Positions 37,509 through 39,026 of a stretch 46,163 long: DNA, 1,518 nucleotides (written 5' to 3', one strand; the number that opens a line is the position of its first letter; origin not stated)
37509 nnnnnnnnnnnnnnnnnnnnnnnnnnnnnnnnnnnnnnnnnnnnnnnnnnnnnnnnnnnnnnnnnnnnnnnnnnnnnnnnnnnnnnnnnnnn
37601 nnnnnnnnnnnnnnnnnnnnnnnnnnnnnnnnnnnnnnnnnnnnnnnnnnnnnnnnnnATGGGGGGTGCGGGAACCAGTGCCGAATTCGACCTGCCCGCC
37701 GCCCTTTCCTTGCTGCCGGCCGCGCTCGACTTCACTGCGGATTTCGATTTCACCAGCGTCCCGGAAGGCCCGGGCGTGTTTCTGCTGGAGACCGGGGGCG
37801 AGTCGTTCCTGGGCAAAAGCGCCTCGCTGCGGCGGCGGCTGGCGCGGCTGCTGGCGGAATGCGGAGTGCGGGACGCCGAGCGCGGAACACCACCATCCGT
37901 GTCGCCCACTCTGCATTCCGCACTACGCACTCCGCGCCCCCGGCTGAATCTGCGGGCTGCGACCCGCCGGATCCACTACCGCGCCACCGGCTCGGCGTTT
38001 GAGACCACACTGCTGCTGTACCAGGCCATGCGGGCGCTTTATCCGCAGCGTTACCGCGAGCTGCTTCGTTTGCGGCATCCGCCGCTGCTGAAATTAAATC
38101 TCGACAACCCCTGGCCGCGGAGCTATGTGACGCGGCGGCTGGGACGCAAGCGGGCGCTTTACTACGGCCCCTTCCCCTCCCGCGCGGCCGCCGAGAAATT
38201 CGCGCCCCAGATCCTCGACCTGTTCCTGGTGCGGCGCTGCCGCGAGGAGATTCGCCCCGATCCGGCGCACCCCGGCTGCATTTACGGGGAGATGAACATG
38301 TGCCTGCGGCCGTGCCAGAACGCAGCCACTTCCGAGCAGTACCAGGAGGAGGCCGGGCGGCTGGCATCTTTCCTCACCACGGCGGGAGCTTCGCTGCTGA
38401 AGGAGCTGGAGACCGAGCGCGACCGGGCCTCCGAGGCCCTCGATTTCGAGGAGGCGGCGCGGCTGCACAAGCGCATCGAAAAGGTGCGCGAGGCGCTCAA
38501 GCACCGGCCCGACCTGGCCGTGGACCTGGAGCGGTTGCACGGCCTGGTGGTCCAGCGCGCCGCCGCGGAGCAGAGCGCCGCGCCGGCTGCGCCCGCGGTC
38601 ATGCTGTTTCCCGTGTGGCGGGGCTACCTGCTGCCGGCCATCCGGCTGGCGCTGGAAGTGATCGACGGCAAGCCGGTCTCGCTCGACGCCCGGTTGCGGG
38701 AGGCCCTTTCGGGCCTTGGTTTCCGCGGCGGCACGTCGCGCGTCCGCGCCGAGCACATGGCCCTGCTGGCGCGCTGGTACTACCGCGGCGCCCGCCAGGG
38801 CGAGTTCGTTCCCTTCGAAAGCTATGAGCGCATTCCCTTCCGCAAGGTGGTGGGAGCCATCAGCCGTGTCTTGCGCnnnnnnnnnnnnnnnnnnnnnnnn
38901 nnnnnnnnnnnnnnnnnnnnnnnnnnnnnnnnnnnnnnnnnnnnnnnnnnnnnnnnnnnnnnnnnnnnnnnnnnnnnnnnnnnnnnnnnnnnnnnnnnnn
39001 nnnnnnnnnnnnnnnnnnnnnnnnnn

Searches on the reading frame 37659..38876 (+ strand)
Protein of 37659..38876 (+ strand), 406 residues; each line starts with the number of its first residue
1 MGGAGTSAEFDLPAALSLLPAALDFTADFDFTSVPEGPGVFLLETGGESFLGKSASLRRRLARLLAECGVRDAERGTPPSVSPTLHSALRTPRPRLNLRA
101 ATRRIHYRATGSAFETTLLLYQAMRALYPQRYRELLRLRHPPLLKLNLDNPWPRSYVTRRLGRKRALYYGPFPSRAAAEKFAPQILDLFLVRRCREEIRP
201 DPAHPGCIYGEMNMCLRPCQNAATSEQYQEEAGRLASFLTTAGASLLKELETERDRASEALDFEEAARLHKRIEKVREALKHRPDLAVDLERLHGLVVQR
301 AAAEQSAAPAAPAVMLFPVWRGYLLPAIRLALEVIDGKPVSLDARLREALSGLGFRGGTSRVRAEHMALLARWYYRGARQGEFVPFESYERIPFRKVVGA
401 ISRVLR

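Call 82: search_protein_families(library=pfam, proteins=[window:37659-38876:+], max_evalue=0.00001)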
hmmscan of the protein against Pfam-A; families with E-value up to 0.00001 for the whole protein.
window:37659-38876:+ (406 aa): 1 family
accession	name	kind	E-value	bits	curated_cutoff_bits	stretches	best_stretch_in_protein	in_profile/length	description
PF02151.25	UVR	-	4.7e-07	29.8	21.5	1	245-278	2-35/36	UvrB/uvrC motif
